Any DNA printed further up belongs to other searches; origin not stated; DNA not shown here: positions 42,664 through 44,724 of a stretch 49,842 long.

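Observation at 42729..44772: Stand-alone OLD-family ATPase-TOPRIM nuclease on a sharply AT-rich islet: candidate single-gene defence module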

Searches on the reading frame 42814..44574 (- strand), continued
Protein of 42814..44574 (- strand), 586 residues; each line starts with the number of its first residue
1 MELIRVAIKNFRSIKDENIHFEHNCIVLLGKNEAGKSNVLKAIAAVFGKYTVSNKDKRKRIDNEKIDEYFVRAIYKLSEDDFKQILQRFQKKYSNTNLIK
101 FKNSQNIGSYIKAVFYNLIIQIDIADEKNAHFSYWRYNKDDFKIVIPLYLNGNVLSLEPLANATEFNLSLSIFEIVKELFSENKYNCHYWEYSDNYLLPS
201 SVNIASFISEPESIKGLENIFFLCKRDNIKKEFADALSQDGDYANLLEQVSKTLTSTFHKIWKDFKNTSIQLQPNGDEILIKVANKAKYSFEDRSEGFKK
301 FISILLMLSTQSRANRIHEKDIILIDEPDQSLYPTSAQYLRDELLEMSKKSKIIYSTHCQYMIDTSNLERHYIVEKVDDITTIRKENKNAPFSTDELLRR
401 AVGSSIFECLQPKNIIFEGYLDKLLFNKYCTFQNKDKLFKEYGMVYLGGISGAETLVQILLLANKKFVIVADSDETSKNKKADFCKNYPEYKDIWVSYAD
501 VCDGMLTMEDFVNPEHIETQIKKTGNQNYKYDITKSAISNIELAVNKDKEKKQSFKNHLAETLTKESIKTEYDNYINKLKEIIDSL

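Call 17: find_related_loci(query=A1, collection=genome_contigs, flank=10000)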
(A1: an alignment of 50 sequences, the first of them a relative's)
Query A1 (586 aa) in genome_contigs; peptide patterns used: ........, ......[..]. (x = any residue, [..] = any of these).
192 stretches matched a pattern; 54 encode a relative of the query (tblastn E <= 1e-3); 50 distinct loci.
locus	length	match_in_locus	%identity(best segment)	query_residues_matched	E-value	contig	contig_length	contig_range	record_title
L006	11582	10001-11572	69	1-525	0e+0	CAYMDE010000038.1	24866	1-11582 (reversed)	MAG TPA_asm: uncultured Paludibacter sp. isolate binchicken_co168_254 genome assembly, contig: NODE_3523_length_24866_co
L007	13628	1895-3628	63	1-581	0e+0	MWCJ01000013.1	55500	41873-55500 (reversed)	MAG: Bacteroidetes bacterium ADurb.Bin217 BWY22_contig000013, whole genome shotgun sequence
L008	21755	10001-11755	61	1-586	0e+0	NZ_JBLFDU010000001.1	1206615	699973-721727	Chryseobacterium sp. T20 NODE_1_length_1206615_cov_77.289500, whole genome shotgun sequence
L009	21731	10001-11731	59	1-581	0e+0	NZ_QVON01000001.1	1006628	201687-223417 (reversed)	Arenibacter sp. P308M17 contig1, whole genome shotgun sequence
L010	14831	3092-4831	60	1-583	0e+0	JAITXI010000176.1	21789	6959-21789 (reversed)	MAG: Bacteroidales bacterium isolate Zx50_bin47 k119_2362256, whole genome shotgun sequence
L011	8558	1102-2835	58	1-581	0e+0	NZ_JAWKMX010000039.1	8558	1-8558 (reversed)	MAG: Flavobacterium sp. isolate BC1.50 BC1.50.fa-39, whole genome shotgun sequence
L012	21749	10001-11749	56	1-586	0e+0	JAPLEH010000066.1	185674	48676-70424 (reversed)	MAG: Bacteroidetes bacterium isolate LacPavin_0920_WC90_MAG_44_13 LacPavin_0920_WC90_scaffold_119971, whole genome shotg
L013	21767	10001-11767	55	1-586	0e+0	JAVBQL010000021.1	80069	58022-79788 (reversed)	MAG: Spirochaetota bacterium isolate EPI_MAG_00166 c_000001502155, whole genome shotgun sequence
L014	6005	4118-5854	55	1-579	0e+0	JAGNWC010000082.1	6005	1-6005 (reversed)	MAG: Hydromonas sp. isolate Go_Inlet_bin_40 Go_Inlet_16622_length_6005_cov_6.586254, whole genome shotgun sequence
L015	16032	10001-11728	57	1-580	0e+0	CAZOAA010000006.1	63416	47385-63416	MAG TPA_asm: uncultured Candidatus Thioglobus sp. isolate SRP167671_co2_48 genome assembly, contig: NODE_566_length_6341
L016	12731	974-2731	56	1-586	0e+0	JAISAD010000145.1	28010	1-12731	MAG: Bacteroidales bacterium isolate Gx481_bin123 k119_321552, whole genome shotgun sequence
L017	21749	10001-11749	63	1-586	0e+0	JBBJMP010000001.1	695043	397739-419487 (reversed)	MAG: Chitinophagaceae bacterium isolate RUP_SRG_29 NODE_8_length_695043_cov_20.010891, whole genome shotgun sequence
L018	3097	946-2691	55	1-583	0e+0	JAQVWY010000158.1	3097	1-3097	MAG: Tissierellia bacterium isolate STF2_113 NODE_137214_length_3097_cov_5.739394_Sandtown_F2, whole genome shotgun sequ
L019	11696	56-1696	56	41-586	0e+0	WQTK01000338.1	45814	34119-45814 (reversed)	MAG: Candidatus Fibrimonadales bacterium isolate Co191P4bin13 JGI24696J40584_12961709, whole genome shotgun sequence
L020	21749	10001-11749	52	1-586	0e+0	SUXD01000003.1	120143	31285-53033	MAG: Bacteroidales bacterium isolate SIG115 NODE_3537_length_120143_cov_1.672360, whole genome shotgun sequence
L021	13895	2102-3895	51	1-586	0e+0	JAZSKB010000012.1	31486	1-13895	MAG: Bacteroidales bacterium isolate T1900044563_TS20190029.MAGScoT_cleanbin_000002 SGB_374_k141_849689, whole genome sh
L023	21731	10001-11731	50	1-581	1e-177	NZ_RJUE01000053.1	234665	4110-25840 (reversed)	Lacihabitans sp. CCS-44 jcf7180000015378, whole genome shotgun sequence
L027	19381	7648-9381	52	1-584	0e+0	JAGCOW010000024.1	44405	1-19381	MAG: Bacteroidales bacterium isolate RGIG9988 Yak_Reticulum-3__c241085, whole genome shotgun sequence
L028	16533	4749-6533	42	1-585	3e-137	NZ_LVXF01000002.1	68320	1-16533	Campylobacter concisus strain AUS22-Bd2 scaffold_10, whole genome shotgun sequence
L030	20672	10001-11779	40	1-586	5e-125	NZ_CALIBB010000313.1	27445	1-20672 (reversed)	MAG: uncultured Campylobacter sp. isolate ERR589631_bin.76_CONCOCT_v1.1_MAG ERZ773019.703, whole genome shotgun sequence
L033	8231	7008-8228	54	1-426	2e-151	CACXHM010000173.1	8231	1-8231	MAG: uncultured Bacteroidia bacterium isolate RUG11258 genome assembly, contig: RUG11258_asm_173, whole genome shotgun s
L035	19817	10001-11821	36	1-585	4e-101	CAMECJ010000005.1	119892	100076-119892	MAG: uncultured Elusimicrobia bacterium isolate SRR11489781_bin.15_metaWRAP_v1.3_MAG genome assembly, contig: ERZ1146680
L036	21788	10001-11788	36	1-586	2e-96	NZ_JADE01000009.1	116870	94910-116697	Helicobacter pametensis ATCC 51478 T391DRAFT_scaffold00005.5_C, whole genome shotgun sequence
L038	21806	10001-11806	34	1-581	7e-92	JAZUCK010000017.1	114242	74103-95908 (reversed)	MAG: Alphaproteobacteria bacterium isolate T1900045314_YK20190003.MAGScoT_cleanbin_000006 SGB_6269_k141_1777406, whole g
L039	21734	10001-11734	51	1-579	3e-178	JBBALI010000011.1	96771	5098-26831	MAG: Crocinitomicaceae bacterium isolate EUL_059 ctg11-EUL_059, whole genome shotgun sequence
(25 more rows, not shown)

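Call 22: search_protein_families(library=pfam, proteins=[L035:11820-13037:+, L023:5951-7504:+, L028:2354-4729:+, L007:5668-8889:+, L038:7264-9984:+, L011:3038-3634:+, L015:11799-13145:+, L038:15413-16405:-, L038:13121-13801:+, L030:5724-7238:+], max_evalue=0.001)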
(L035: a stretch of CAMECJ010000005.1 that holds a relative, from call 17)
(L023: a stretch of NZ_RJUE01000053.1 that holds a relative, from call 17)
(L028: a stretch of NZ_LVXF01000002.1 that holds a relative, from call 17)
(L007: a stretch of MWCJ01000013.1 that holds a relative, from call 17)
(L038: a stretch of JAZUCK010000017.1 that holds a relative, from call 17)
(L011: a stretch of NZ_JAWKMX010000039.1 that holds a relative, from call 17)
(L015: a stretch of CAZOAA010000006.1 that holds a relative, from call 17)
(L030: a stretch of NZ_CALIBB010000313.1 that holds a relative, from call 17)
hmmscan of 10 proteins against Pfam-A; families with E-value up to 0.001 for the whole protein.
L035:11820-13037:+ (405 aa): 1 family
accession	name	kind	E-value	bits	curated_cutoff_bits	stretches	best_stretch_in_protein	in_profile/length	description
PF01420.25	Methylase_S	-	1e-18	68.5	22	2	183-365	4-168/168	Type I restriction modification DNA specificity domain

L023:5951-7504:+ (517 aa): 3 families
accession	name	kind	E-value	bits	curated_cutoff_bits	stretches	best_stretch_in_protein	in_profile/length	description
PF02384.22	N6_Mtase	-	9.3e-105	350.8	20.4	1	149-472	2-307/311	N-6 DNA Methylase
PF12161.14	HsdM_N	-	5.1e-22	79.4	24.5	1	10-137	1-133/135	HsdM N-terminal domain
PF07669.17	Eco57I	-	2.9e-06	27.9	25.3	1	254-358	59-164/171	Eco57I restriction-modification methylase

L028:2354-4729:+ (791 aa): 3 families
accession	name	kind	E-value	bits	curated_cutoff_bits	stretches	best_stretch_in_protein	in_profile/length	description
PF02867.20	Ribonuc_red_lgC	-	9.2e-178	592.5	23.9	1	213-767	1-523/523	Ribonucleotide reductase, barrel domain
PF00317.26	Ribonuc_red_lgN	-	5.7e-28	97.2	28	1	135-209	2-76/77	Ribonucleotide reductase, all-alpha domain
PF03477.21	ATP-cone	-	7.8e-12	46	25.8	1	1-85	1-85/88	ATP cone domain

L007:5668-8889:+ (1073 aa): 6 families
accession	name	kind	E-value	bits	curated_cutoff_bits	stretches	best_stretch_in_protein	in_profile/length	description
PF11867.13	T1RH-like_C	-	2.2e-88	297.2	26.8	1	734-1069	2-328/329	Type I restriction enzyme HindI endonuclease subunit-like, C-terminal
PF18766.7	SWI2_SNF2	-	1e-54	186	26.7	1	288-522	2-212/221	SWI2/SNF2 ATPase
PF04313.20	HSDR_N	-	5.1e-30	105.2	25.1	1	3-226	2-195/198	Type I restriction enzyme R protein N terminus (HSDR_N)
PF22679.2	T1R_D3-like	-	6.9e-21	75.7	27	1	608-718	49-156/158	Type I restriction enzyme subunit R domain 3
PF04851.21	ResIII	-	8.6e-17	62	22.5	1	282-467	2-163/164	Type III restriction enzyme, res subunit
PF00270.35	DEAD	-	4.4e-06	27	26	1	316-467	21-161/167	DEAD/DEAH box helicase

L038:7264-9984:+ (906 aa): 6 families
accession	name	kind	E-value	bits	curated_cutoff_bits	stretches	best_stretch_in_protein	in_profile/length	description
PF04851.21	ResIII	-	2.4e-40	138.5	22.5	1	159-345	4-163/164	Type III restriction enzyme, res subunit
PF08463.15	EcoEI_R_C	-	2.6e-31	109.4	24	1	727-901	3-159/163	EcoEI R protein C-terminal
PF18766.7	SWI2_SNF2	-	1.5e-23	84.1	26.7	1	163-395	2-209/221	SWI2/SNF2 ATPase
PF00270.35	DEAD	-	1.1e-11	45.2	26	1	173-346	9-162/167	DEAD/DEAH box helicase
PF04313.20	HSDR_N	-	1.8e-08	34.9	25.1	1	39-116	121-193/198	Type I restriction enzyme R protein N terminus (HSDR_N)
PF00271.37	Helicase_C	-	2.8e-06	28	23.5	1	459-556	16-108/110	Helicase conserved C-terminal domain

L011:3038-3634:+ (198 aa): 2 families
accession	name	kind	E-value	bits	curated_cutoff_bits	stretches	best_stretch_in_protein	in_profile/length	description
PF19570.5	DUF6088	-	1.8e-66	223.6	25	1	7-174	1-168/172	Family of unknown function (DUF6088)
PF13338.12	AbiEi_4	-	2.5e-05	24.7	25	1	28-59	21-49/49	Transcriptional regulator, AbiEi antitoxin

L015:11799-13145:+ (448 aa): 9 families
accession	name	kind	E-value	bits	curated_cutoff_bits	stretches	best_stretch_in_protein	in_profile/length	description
PF13749.12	HATPase_c_4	-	2.7e-22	79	26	1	275-362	1-89/89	Putative ATP-dependent DNA helicase recG C-terminal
PF04326.19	SLFN_AlbA_2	-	9.4e-13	49.2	25.3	1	3-107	1-116/118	Schlafen, AlbA_2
PF13412.12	HTH_24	-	1.7e-08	34.3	21.9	1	387-433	2-48/48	Winged helix-turn-helix DNA-binding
PF01047.28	MarR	-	6.2e-07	29.6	24.6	1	386-435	1-50/59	MarR family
PF01726.22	LexA_DNA_bind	-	1.6e-06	28.2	23.7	1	385-436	3-60/65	LexA DNA binding domain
PF08279.18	HTH_11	-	3e-06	27.4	25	1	391-433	3-47/55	HTH domain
PF12802.13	MarR_2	-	9.5e-06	26.1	27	1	386-435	3-53/61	MarR family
PF01325.25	Fe_dep_repress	-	0.00032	21.3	26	1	392-435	12-55/60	Iron dependent repressor, N-terminal DNA binding domain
PF14394.12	DUF4423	-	0.00054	20.2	30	0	406-441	40-73/165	Domain of unknown function (DUF4423)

L038:15413-16405:- (330 aa): 3 families
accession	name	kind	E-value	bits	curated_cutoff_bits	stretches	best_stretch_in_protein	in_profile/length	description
PF13310.11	Virulence_RhuM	-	7.6e-20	71.7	33.7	1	74-186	14-116/252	Virulence protein RhuM family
PF02661.23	Fic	-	1.7e-11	45.2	24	1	198-278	4-93/93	Fic/DOC family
PF02498.22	Bro-N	-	0.00099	20.1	25.6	0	28-112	8-94/96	BRO family, N-terminal domain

L038:13121-13801:+ (226 aa): 0 families

L030:5724-7238:+ (504 aa): 2 families
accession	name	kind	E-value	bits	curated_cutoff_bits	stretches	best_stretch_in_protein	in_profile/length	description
PF06097.16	DUF945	-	1.6e-07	31.2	26.8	1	193-501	129-459/460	Bacterial protein of unknown function (DUF945)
PF04888.17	SseC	-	0.0002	21.5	30.2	1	20-82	129-190/312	Secretion system effector C (SseC) like family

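Call 23: search_protein_families(library=pfam, proteins=[L007:192-1883:+, L010:1503-3089:+, L011:257-1084:+, L013:7612-9780:+, L020:9034-9909:+, L021:1030-2037:+, L027:6587-7630:+, L033:5923-6975:+, L036:7532-9979:+, L039:7237-9996:+], max_evalue=0.001)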
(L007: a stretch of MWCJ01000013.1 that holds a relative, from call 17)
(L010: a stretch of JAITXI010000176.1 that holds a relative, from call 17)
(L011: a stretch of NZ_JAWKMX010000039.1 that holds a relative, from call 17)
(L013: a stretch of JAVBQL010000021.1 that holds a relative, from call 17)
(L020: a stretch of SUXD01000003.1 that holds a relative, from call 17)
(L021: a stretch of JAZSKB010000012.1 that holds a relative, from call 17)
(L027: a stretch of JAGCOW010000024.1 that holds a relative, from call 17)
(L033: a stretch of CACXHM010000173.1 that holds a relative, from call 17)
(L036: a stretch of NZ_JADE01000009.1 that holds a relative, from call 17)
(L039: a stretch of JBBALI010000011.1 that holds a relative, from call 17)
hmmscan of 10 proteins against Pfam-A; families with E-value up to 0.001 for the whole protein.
L007:192-1883:+ (563 aa): 2 families
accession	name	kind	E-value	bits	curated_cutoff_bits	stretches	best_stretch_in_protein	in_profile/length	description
PF03235.19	GmrSD_N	-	2.2e-38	132.8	33.2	1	11-236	1-198/199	GmrSD restriction endonuclease, N-terminal domain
PF07510.16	GmrSD_C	-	1.3e-14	54.7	23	1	451-547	32-132/138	GmrSD restriction endonucleases, C-terminal domain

L010:1503-3089:+ (528 aa): 1 family
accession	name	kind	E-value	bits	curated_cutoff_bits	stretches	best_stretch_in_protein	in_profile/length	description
PF01555.25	N6_N4_Mtase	-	7e-14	52.7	26.7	1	55-161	118-212/221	DNA methylase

L011:257-1084:+ (275 aa): 0 families

L013:7612-9780:+ (722 aa): 6 families
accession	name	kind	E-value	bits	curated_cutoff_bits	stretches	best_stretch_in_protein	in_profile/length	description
PF17941.7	PP_kinase_C_1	-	6.6e-77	257.2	25.7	1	350-514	2-166/167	Polyphosphate kinase C-terminal domain 1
PF13090.12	PP_kinase_C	-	7.6e-72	240.8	25.8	1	521-691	1-172/172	Polyphosphate kinase C-terminal domain 2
PF02503.22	PP_kinase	-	9.6e-46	156.2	31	1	126-322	5-183/183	Polyphosphate kinase middle domain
PF13089.11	PP_kinase_N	-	6.9e-37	126.5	23.8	1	8-113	1-106/107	Polyphosphate kinase N-terminal domain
PF13091.12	PLDc_2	-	8.7e-11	42.2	27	2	538-658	3-127/132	PLD-like domain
PF09565.16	RE_NgoFVII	-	0.00027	20.7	23.8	0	595-668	79-154/162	NgoFVII restriction endonuclease N-terminal PLD domain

L020:9034-9909:+ (291 aa): 1 family
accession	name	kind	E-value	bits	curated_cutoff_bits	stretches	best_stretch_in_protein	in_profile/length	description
PF20247.3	DUF6602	-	2.1e-21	76.2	27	1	36-148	7-103/104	Domain of unknown function (DUF6602)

L021:1030-2037:+ (335 aa): 1 family
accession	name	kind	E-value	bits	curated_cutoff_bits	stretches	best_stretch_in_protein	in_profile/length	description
PF06144.19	DNA_pol3_delta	-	1.4e-07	32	21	1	23-137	3-122/124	DNA polymerase III, delta subunit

L027:6587-7630:+ (347 aa): 0 families

L033:5923-6975:+ (350 aa): 1 family
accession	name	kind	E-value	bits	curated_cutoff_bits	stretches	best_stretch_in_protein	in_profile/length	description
PF04607.23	RelA_SpoT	-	2.4e-15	57.2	27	1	69-176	1-99/113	Region found in RelA / SpoT proteins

L036:7532-9979:+ (815 aa): 0 families

L039:7237-9996:+ (919 aa): 7 families
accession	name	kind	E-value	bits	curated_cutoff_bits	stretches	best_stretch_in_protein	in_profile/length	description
PF20473.4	MmeI_Mtase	-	1.1e-92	310.4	27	1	336-596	2-258/259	MmeI, DNA-methyltransferase domain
PF20466.3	MmeI_TRD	-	1.5e-71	240.5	27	1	620-822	2-206/207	MmeI, target recognition domain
PF20464.3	MmeI_N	-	2.1e-45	155.7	27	1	11-176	2-180/181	MmeI, N-terminal domain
PF20467.3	MmeI_C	-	1.2e-33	115.6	27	1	826-906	3-83/83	MmeI, C-terminal domain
PF20465.4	MmeI_hel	-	8.5e-27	94.2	27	1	182-260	1-75/75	MmeI, helicase spacer domain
PF07669.17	Eco57I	-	2.7e-05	24.8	25.3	1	408-544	4-146/171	Eco57I restriction-modification methylase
PF02384.22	N6_Mtase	-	0.0003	20.6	20.4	0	356-519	49-169/311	N-6 DNA Methylase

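Call 24: predict_structure(alignment_id=A1)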
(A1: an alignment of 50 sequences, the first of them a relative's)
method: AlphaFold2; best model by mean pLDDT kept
length: 586 residues; sequences in the alignment: 50
mean_pLDDT: 89.3   pTM: 0.78
mean pLDDT of the five models: 89.3, 88.2, 87.3, 85.9, 83.5
residues with pLDDT >= 90: 369; 70-90: 197; 50-70: 20; < 50: 0
segments of 3 or more residues with pLDDT < 50: none
pLDDT, mean of each block of 10 residues (from residue 1): 96 95 93 89 96 93 89 96 97 94 91 94 94 85 89 90 90 96 91 77 94 90 93 95 95 90 82 93 72 76 87 89 90 84 92 91 85 90 80 72 67 88 93 88 82 75 88 91 90 91 92 96 91 93 92 92 94 95 91
secondary structure, 60 per line:
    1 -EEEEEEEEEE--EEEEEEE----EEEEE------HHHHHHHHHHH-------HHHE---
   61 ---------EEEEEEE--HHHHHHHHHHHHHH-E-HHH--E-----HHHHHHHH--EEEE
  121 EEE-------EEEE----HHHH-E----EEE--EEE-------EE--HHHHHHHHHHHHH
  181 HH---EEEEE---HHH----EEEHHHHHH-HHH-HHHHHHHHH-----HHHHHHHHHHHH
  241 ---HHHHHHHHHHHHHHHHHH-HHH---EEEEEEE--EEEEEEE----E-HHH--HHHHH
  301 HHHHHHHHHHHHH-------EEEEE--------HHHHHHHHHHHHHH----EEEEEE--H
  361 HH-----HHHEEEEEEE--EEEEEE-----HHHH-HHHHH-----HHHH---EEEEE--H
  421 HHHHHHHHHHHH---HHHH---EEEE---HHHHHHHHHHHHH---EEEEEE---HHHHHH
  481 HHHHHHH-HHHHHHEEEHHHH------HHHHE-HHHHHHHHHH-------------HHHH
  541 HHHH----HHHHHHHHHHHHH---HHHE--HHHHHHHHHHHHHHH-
elements in order: E2-11 E14-20 E25-29 H36-46 E70-76 H79-92 H107-114 E117-123 E131-134 H139-142 E149-151 E154-156 H168-182 E186-190 E201-203 H204-209 H215-223 H229-240 H244-261 E269-275 E278-284 H296-313 E321-325 H334-347 E352-357 E371-377 E380-385 H391-394 H396-400 H406-409 E413-417 H420-432 H436-439 E443-446 H450-462 E466-471 H475-487 H489-494 E495-497 H498-501 H508-511 H514-523 H537-544 H549-561 H571-585

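Call 27: fold_search(model_id=the predicted structure, library=pdb)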
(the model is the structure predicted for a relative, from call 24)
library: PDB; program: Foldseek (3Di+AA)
matches with E <= 10: 1283; with E <= 0.001: 246
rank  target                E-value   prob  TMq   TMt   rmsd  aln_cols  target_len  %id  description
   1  8sm3_A                4.7e-16  1.00  0.33  0.35  20.3       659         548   15  Structure of Bacillus cereus VD045 Gabija GajA-GajB Complex (released 2023-11-22)
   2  6p74                  7.8e-16  1.00  0.32  0.35  19.7       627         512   14  OLD nuclease from Thermus Scotoductus (released 2020-01-29)
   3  8u7i_A                1.7e-15  1.00  0.34  0.32  20.7       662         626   16  Structure of the phage immune evasion protein Gad1 bound to the Gabija GajAB complex (released 2023-11-22)
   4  8x5i_B                6.9e-15  1.00  0.35  0.36  19.4       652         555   15  Structure of ATP/Mg2+ bound Gabija GajA (released 2024-02-28)
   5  8x5i_D                8.6e-15  1.00  0.35  0.36  18.7       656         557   16  Structure of ATP/Mg2+ bound Gabija GajA (released 2024-02-28)
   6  9lpa_B                8.5e-14  1.00  0.34  0.28  18.4       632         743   15  The cryo-EM structure of retron Eco8 in an active state (released 2025-11-19)
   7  8tjy_A                1.4e-12  1.00  0.31  0.37  16.9       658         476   13  Structure of Gabija AB complex (released 2024-04-24)
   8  9lp9_B                1.4e-12  1.00  0.31  0.26  19.1       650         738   14  The cryo-EM structure of retron Eco8 in a standby state (released 2025-11-19)
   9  9x94_J                1.9e-12  1.00  0.32  0.27  18.3       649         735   13  Apo Retron-Eco8 complex (released 2026-03-18)
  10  8x5i_A                2.2e-12  1.00  0.28  0.33  18.6       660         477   14  Structure of ATP/Mg2+ bound Gabija GajA (released 2024-02-28)
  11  4ncj_A                2.9e-12  1.00  0.34  0.58   9.1       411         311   12  Crystal Structure of Pyrococcus furiosis Rad50 R805E mutation with ADP Beryllium Flouride (released 2014-03-05)
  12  8eea_B                3.8e-12  1.00  0.39  0.58   7.5       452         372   12  Structure of E.coli Septu (PtuAB) complex (released 2023-12-27)
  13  3qkt_A                4.0e-12  1.00  0.33  0.52  10.9       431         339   14  Rad50 ABC-ATPase with adjacent coiled-coil region in complex with AMP-PNP (released 2011-03-30)
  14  8x5i_C                4.0e-12  1.00  0.27  0.32  19.0       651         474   13  Structure of ATP/Mg2+ bound Gabija GajA (released 2024-02-28)
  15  9x9b_B                4.3e-12  1.00  0.33  0.27  18.2       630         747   13  Retron-Eco8 complex with ATP-Mg2+ (released 2026-03-04)
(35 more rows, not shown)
